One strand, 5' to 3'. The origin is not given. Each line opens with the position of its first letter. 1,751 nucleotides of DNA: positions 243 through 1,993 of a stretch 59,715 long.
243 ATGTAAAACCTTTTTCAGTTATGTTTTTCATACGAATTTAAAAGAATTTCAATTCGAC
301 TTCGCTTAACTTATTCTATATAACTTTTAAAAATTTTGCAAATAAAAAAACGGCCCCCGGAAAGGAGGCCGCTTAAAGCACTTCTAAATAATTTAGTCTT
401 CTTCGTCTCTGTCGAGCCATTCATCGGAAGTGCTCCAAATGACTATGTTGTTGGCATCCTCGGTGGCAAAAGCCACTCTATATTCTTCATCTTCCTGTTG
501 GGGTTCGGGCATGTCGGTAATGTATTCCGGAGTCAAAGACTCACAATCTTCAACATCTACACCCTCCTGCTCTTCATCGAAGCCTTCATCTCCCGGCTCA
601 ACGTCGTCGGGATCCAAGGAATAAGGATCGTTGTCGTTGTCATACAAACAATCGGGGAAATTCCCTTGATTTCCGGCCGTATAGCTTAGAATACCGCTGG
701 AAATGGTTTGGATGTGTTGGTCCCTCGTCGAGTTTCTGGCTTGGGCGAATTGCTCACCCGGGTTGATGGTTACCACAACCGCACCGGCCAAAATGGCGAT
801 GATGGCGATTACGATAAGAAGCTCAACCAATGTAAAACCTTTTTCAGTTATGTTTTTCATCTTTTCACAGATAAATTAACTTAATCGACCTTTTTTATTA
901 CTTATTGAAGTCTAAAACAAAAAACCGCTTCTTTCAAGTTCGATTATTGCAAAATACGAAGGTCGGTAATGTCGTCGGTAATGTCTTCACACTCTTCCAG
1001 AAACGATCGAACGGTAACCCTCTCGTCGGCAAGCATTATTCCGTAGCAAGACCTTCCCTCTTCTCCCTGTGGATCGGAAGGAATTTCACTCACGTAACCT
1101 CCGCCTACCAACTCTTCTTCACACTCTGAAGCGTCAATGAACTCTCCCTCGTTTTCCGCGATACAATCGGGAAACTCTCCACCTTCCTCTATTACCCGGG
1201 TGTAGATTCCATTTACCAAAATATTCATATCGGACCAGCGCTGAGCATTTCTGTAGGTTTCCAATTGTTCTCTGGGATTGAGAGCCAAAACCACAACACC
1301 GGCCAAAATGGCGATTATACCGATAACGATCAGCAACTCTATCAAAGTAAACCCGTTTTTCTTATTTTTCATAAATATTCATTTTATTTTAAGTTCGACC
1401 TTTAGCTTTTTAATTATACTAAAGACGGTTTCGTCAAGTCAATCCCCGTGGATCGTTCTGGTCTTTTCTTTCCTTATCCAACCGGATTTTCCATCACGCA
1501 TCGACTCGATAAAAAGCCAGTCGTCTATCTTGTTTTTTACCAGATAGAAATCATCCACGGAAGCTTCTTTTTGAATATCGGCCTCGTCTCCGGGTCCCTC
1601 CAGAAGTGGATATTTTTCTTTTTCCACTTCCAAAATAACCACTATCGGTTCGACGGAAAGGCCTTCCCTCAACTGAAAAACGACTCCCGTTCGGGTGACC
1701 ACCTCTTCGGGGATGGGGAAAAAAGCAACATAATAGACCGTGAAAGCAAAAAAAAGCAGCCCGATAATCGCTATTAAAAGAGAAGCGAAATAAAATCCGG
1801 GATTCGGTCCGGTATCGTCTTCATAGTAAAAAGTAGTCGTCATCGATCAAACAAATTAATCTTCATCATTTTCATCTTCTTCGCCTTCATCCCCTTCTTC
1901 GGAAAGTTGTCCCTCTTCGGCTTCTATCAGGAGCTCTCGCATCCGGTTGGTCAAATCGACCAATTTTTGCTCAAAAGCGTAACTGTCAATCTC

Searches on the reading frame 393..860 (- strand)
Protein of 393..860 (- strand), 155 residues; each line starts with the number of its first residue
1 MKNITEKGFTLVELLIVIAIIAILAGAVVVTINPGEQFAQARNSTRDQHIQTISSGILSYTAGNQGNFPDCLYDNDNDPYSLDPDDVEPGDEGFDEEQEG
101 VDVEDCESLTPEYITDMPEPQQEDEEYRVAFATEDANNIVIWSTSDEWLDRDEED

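Call 5: search_protein_families(library=pfam, proteins=[window:393-860:-], max_evalue=0.01)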
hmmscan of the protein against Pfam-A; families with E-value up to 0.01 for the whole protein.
window:393-860:- (155 aa): 1 family
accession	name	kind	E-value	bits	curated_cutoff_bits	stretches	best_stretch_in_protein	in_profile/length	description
PF07963.17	N_methyl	-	3.3e-08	33.2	21.2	1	6-28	4-26/27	Prokaryotic N-terminal methylation motif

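Call 6: search_protein_families(library=ncbifam, proteins=[window:393-860:-], max_evalue=0.01)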
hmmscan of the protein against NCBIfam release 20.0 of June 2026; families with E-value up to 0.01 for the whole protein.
window:393-860:- (155 aa): 12 families
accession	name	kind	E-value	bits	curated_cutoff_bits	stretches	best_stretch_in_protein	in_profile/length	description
TIGR01708.2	typeII_sec_gspH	equivalog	5.8e-08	32.9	80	1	6-39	1-34/169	type II secretion system minor pseudopilin GspH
TIGR02532.1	IV_pilin_GFxxxE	domain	5.8e-08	32.2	16.3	1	7-28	2-23/24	prepilin-type N-terminal cleavage/methylation domain-containing protein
TIGR01710.1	typeII_sec_gspG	equivalog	1.1e-05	25.4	88.85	1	7-69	1-60/134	type II secretion system major pseudopilin GspG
NF007862.0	PRK10574.1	equivalog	2.8e-05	24.3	138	1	5-28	3-26/145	prepilin peptidase-dependent pilin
NF040999.1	pilin_ComGC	equivalog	6.5e-05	23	75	1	6-29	1-24/84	competence type IV pilus major pilin ComGC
NF041775.1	typeIV_PilA_Myxo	equivalog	0.00013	22.1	400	1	5-29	9-33/214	type IV pilin protein PilA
TIGR02596.1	TIGR02596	subfamily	0.00075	19.6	70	1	9-32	1-24/196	Verru_Chthon cassette protein D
NF041013.1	T4P_ComGE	equivalog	0.0011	19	49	1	7-34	4-31/83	competence type IV pilus minor pilin ComGE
NF007800.0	PRK10506.1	equivalog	0.0015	18.4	158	1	4-27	6-29/163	prepilin peptidase-dependent protein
NF040982.1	ComGD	equivalog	0.0021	18.5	70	1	6-33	1-28/139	competence type IV pilus minor pilin ComGD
TIGR01711.1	gspJ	equivalog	0.0031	17.4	64.85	1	7-29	1-23/192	type II secretion system minor pseudopilin GspJ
TIGR01707.1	gspI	equivalog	0.0062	17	44.35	1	8-32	1-25/101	type II secretion system minor pseudopilin GspI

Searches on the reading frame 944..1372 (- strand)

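Call 5: search_protein_families(library=pfam, proteins=[window:944-1372:-], max_evalue=0.01)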
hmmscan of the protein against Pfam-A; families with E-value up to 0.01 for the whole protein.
window:944-1372:- (142 aa): 1 family
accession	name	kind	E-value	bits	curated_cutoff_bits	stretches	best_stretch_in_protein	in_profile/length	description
PF07963.17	N_methyl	-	2.4e-09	36.8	21.2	1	3-27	2-26/27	Prokaryotic N-terminal methylation motif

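Call 6: search_protein_families(library=ncbifam, proteins=[window:944-1372:-], max_evalue=0.01)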
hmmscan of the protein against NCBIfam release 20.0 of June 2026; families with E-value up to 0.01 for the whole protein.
window:944-1372:- (142 aa): 11 families
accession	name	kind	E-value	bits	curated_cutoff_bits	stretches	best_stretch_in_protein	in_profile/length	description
TIGR01708.2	typeII_sec_gspH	equivalog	2.7e-08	34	80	1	6-45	2-42/169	type II secretion system minor pseudopilin GspH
TIGR02532.1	IV_pilin_GFxxxE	domain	1.2e-07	31.3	16.3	1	6-27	2-23/24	prepilin-type N-terminal cleavage/methylation domain-containing protein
NF007862.0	PRK10574.1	equivalog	3.9e-06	27.1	138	1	3-30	2-29/145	prepilin peptidase-dependent pilin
TIGR01710.1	typeII_sec_gspG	equivalog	8.8e-06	25.8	88.85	1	7-104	2-97/134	type II secretion system major pseudopilin GspG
NF040999.1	pilin_ComGC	equivalog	0.00024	21.2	75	1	6-28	2-24/84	competence type IV pilus major pilin ComGC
NF041013.1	T4P_ComGE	equivalog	0.00025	21.1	49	1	3-33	1-31/83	competence type IV pilus minor pilin ComGE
NF041775.1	typeIV_PilA_Myxo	equivalog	0.00042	20.3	400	1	4-28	9-33/214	type IV pilin protein PilA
NF007800.0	PRK10506.1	equivalog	0.0008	19.3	158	1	2-26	5-29/163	prepilin peptidase-dependent protein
NF040982.1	ComGD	equivalog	0.0017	18.7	70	1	5-40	1-37/139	competence type IV pilus minor pilin ComGD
TIGR02596.1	TIGR02596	subfamily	0.0032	17.6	70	1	8-32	1-25/196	Verru_Chthon cassette protein D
NF041002.1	pilin_ComGF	equivalog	0.0058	16.8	80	1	6-53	2-49/139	competence type IV pilus minor pilin ComGF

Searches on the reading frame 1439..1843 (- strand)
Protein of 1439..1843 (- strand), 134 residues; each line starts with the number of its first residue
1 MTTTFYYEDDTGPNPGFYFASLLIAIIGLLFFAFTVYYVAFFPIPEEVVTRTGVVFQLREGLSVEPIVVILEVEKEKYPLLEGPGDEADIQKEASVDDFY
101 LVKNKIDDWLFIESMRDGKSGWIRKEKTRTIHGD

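Call 5: search_protein_families(library=pfam, proteins=[window:1439-1843:-], max_evalue=0.01)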
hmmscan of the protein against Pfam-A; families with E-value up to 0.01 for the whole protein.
window:1439-1843:- (134 aa): 0 families

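Call 6: search_protein_families(library=ncbifam, proteins=[window:1439-1843:-], max_evalue=0.01)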
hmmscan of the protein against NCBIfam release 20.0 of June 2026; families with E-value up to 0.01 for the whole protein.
window:1439-1843:- (134 aa): 0 families

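Call 37: search_protein_families(library=pfam, proteins=[window:1439-1843:-], max_evalue=5)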
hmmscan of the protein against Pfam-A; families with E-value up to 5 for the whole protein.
window:1439-1843:- (134 aa): 1 family
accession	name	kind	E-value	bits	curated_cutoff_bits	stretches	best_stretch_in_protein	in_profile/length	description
PF06347.19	SH3_4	-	0.032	14.5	24.1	1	75-127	2-53/56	Bacterial SH3 domain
